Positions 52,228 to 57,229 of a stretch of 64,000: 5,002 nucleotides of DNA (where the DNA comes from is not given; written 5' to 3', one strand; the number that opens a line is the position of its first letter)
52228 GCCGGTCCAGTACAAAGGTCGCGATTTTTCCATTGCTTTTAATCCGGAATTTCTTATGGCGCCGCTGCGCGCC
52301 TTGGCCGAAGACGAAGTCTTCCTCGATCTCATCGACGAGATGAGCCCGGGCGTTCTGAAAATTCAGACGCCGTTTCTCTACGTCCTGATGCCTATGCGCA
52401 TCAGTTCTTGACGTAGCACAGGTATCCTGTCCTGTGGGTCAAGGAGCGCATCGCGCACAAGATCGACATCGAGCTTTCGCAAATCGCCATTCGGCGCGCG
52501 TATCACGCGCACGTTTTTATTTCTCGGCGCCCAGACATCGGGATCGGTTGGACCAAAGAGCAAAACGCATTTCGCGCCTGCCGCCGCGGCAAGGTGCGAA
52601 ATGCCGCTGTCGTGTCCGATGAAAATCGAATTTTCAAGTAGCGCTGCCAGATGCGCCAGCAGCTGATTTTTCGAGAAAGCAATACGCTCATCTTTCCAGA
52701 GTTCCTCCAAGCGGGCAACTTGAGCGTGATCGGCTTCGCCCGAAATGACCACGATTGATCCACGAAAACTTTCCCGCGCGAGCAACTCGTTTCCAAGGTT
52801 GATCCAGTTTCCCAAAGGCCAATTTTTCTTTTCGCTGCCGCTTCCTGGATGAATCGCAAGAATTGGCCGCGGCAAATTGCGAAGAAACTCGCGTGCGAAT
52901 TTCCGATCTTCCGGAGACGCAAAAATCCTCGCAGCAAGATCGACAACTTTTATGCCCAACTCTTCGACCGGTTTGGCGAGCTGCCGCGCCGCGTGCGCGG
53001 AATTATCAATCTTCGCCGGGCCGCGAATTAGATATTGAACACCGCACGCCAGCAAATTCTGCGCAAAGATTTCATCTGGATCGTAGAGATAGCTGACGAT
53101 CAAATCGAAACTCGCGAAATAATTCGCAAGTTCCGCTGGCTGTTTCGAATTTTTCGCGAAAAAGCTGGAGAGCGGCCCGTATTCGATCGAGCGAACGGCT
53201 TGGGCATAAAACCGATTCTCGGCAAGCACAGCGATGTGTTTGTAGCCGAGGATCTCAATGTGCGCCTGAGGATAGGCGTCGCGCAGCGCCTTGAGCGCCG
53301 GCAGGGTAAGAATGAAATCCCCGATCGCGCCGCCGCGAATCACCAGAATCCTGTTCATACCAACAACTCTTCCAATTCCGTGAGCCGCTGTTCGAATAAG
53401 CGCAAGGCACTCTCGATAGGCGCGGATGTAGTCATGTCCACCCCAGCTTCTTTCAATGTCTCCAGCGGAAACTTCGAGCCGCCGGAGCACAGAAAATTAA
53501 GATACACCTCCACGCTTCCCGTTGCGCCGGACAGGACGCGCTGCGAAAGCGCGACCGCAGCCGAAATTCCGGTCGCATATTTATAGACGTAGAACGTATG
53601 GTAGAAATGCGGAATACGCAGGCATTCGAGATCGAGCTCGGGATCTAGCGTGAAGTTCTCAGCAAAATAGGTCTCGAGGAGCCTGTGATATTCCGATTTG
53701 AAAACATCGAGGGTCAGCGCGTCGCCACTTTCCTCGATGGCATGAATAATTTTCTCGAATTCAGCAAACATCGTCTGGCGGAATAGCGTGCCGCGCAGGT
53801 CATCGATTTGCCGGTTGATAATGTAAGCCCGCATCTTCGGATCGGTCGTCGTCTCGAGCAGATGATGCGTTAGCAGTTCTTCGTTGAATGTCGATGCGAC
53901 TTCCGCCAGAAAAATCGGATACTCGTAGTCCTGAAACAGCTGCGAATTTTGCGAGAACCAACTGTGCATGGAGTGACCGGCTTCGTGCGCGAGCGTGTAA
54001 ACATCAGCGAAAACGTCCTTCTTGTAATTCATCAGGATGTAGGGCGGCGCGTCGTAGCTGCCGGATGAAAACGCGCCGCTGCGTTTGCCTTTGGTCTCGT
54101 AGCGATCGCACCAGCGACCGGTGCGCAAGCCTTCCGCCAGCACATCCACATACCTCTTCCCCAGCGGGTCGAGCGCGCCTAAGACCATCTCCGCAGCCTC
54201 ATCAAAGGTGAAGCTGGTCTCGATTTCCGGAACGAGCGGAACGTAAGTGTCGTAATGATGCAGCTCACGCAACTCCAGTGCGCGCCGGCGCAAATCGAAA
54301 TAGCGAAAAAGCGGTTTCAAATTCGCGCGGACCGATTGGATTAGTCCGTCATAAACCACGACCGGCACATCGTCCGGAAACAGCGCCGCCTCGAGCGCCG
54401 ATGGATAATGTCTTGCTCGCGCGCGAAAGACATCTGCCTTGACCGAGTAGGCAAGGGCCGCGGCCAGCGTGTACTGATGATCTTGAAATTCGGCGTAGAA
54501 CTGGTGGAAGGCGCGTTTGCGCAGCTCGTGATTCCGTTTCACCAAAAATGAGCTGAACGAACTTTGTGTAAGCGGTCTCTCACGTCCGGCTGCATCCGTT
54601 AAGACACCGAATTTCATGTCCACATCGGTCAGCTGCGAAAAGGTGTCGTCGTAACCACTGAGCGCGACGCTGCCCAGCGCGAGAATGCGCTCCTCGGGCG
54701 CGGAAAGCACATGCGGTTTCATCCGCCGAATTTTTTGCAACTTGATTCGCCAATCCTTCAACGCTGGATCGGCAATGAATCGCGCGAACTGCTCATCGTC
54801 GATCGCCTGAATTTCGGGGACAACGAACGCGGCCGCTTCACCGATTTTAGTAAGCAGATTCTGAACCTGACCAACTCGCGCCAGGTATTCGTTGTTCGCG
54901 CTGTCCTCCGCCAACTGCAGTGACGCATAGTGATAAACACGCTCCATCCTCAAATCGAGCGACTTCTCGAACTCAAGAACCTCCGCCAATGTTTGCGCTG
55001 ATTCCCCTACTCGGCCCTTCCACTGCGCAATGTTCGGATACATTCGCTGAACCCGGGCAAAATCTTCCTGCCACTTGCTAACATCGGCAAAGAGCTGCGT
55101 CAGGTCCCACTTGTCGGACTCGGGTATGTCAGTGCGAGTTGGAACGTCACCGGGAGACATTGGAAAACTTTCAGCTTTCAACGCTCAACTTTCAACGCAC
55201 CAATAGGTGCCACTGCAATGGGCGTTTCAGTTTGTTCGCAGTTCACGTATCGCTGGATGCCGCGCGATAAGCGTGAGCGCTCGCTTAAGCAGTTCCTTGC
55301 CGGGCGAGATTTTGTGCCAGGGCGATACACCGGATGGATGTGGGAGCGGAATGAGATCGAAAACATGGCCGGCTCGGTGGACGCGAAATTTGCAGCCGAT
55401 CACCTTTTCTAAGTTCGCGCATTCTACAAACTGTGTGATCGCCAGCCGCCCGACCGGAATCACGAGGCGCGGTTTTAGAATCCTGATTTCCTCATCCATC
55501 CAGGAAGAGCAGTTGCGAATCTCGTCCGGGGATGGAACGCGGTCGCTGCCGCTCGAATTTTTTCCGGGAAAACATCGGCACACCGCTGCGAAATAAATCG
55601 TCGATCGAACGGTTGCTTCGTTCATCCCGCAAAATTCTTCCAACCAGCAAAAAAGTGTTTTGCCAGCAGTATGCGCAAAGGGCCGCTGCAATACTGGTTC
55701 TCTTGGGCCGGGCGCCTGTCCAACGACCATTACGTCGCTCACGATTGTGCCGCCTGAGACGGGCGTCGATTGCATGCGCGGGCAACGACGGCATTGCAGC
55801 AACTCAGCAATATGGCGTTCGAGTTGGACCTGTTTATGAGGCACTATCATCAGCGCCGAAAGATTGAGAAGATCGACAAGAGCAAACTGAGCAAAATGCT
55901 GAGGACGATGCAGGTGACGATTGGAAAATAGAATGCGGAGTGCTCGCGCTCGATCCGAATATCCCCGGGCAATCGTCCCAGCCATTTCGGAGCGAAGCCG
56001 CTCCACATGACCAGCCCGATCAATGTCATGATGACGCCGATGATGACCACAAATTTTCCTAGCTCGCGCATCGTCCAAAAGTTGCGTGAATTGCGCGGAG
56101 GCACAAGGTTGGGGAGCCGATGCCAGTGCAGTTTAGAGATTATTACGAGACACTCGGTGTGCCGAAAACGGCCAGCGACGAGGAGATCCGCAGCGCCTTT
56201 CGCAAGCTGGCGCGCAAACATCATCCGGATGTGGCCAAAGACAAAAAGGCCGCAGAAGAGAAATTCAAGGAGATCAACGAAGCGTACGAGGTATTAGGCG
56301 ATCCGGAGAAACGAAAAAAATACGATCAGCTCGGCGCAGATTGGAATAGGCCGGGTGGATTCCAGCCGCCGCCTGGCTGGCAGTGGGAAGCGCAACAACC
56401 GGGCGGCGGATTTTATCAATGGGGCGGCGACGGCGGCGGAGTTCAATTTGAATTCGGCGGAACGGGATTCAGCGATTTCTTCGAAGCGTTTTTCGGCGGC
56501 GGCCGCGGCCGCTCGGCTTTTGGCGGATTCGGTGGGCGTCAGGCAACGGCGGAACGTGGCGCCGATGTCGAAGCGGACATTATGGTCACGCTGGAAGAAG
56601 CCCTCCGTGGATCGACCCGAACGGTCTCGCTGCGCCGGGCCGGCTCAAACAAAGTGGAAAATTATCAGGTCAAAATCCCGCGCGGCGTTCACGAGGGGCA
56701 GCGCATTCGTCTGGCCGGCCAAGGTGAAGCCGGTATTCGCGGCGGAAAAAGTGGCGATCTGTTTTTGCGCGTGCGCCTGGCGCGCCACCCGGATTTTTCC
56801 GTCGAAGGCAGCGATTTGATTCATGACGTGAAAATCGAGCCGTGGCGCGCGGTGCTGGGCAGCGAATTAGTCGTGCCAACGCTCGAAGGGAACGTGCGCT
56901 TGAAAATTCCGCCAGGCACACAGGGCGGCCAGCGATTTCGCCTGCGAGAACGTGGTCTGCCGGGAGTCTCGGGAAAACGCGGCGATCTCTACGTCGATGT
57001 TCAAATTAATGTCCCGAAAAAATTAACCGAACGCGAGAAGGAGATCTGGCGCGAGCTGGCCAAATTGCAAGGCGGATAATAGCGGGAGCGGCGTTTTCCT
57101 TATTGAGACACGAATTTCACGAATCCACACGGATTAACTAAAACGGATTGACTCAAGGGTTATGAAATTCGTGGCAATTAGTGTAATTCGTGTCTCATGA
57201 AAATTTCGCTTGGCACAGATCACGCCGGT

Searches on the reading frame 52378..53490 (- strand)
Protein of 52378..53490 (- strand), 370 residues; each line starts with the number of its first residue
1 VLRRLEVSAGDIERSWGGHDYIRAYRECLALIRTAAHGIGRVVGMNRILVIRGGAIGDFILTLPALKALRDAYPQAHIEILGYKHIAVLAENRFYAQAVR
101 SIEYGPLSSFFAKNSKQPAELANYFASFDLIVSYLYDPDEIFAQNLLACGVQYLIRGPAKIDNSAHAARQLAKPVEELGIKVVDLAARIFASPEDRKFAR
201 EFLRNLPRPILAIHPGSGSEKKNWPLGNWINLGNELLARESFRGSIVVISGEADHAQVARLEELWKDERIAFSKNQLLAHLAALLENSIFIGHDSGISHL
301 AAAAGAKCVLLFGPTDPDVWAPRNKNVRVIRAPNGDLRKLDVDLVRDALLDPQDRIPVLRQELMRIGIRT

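Call 72: search_protein_families(library=pfam, proteins=[window:52378-53490:-], max_evalue=0.0001)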
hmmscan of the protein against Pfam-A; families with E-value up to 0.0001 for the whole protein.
window:52378-53490:- (370 aa): 1 family
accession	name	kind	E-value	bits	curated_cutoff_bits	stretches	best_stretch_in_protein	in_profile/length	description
PF01075.23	Glyco_transf_9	-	2e-20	73.6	22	1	170-337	70-234/247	Glycosyltransferase family 9 (heptosyltransferase)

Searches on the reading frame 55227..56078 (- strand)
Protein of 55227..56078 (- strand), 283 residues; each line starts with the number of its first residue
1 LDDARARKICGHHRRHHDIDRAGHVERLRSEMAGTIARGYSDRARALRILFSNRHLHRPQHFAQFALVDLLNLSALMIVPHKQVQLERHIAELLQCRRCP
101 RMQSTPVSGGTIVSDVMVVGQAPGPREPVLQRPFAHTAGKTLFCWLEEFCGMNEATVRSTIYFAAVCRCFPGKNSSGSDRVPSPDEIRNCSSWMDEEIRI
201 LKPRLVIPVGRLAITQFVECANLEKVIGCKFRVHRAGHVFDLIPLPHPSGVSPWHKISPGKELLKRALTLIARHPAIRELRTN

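Call 72: search_protein_families(library=pfam, proteins=[window:55227-56078:-], max_evalue=0.0001)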
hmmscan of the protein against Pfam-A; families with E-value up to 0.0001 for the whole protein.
window:55227-56078:- (283 aa): 1 family
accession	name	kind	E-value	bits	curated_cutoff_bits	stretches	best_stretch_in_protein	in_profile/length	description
PF03167.25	UDG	-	2.1e-24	86.7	24.3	1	114-255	8-125/141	Uracil DNA glycosylase superfamily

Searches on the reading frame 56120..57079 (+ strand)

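Call 72: search_protein_families(library=pfam, proteins=[window:56120-57079:+], max_evalue=0.0001)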
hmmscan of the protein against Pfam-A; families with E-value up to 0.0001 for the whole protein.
window:56120-57079:+ (319 aa): 2 families
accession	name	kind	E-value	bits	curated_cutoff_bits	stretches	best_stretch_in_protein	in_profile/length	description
PF01556.23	DnaJ_C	-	1.2e-47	162.2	26.6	1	150-299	1-152/152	DnaJ C terminal domain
PF00226.36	DnaJ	-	8.9e-28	96.6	27.8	1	7-69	1-63/63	DnaJ domain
